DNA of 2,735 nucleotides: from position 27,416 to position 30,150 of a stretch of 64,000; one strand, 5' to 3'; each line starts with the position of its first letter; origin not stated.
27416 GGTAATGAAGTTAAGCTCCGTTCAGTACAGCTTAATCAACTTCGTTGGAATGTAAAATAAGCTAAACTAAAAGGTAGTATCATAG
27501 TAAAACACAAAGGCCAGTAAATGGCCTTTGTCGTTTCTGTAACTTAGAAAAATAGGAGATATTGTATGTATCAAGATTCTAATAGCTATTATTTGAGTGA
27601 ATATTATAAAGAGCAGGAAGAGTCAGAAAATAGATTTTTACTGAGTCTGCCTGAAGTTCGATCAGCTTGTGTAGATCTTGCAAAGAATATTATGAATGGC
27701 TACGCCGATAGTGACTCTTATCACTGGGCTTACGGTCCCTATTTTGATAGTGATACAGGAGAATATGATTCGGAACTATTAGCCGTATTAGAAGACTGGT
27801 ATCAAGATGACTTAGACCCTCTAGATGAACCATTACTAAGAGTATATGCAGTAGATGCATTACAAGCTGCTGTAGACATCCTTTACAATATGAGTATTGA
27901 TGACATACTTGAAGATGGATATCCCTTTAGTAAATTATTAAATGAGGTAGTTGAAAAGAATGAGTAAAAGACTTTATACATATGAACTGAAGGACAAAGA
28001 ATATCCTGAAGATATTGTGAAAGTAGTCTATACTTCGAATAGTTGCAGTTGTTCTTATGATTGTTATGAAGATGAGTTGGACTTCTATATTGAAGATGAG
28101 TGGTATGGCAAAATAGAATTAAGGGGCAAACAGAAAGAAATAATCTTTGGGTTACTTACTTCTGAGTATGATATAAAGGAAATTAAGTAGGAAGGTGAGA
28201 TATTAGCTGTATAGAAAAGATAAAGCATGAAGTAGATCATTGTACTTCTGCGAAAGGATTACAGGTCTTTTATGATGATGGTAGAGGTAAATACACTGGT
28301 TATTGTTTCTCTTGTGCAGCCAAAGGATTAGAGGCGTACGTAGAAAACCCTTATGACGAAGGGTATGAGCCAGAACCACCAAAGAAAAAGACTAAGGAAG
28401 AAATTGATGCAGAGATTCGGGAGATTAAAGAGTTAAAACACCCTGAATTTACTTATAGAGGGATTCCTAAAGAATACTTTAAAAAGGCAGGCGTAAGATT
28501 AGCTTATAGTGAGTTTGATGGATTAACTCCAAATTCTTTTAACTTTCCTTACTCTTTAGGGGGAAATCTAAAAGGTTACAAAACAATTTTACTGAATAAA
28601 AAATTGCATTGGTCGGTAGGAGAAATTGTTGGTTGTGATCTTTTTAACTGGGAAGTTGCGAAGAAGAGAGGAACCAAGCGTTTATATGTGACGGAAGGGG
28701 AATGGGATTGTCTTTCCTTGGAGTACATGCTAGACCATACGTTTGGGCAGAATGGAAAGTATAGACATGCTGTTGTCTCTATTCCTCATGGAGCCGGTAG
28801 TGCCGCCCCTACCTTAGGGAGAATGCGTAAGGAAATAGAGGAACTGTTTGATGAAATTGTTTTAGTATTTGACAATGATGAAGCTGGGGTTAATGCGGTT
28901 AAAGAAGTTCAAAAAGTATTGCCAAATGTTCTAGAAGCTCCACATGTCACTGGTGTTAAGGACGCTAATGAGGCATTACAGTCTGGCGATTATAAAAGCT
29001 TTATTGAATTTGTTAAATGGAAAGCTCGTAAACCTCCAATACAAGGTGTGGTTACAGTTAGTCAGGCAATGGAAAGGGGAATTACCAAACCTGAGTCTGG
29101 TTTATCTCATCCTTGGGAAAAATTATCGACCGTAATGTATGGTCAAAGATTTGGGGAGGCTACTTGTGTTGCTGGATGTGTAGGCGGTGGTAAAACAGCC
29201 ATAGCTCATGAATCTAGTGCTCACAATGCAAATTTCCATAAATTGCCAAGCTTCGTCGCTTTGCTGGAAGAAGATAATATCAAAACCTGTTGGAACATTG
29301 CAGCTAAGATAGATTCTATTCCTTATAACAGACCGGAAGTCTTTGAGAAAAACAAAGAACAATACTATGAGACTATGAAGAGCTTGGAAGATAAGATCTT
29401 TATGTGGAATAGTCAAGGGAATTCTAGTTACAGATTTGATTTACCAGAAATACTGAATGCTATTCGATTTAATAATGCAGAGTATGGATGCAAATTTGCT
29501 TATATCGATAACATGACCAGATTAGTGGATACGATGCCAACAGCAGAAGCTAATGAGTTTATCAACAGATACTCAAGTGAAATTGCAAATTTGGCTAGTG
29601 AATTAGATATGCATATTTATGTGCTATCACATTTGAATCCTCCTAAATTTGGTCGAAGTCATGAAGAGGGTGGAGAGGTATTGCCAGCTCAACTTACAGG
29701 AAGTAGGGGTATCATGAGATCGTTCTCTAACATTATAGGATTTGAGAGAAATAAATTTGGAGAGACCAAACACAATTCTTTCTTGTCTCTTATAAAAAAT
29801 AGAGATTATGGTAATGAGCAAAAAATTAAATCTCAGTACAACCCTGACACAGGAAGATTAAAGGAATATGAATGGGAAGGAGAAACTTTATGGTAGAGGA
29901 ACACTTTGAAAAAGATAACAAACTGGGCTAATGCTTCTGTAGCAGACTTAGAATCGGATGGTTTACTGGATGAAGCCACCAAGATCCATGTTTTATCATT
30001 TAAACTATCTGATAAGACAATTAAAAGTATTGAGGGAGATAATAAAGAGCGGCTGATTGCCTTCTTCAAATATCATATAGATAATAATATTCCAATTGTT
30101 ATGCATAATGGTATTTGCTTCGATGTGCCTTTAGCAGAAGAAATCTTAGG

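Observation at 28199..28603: Primase zinc-binding domain encoded upstream of the first canonical start codon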

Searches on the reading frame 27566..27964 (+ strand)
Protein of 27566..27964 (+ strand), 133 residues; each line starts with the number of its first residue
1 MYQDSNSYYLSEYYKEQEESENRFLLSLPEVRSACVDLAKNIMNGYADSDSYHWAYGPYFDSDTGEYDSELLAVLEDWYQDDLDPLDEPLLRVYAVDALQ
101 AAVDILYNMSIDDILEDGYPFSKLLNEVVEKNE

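Call 6: search_protein_families(library=pfam, proteins=[window:27566-27964:+], max_evalue=0.1)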
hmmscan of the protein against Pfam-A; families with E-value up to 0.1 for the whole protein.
window:27566-27964:+ (133 aa): 0 families

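Call 55: search_protein_families(library=phrogs, proteins=[window:27566-27964:+], max_evalue=0.00001)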
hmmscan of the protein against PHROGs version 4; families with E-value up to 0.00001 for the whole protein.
window:27566-27964:+ (133 aa): 0 families

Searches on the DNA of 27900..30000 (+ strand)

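Call 4: search_dna_similar(query=window:27900-30000:+, collection=phages, mode=near, max_rows=30)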
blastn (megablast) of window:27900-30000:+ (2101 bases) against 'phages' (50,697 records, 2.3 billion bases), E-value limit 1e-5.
No match.
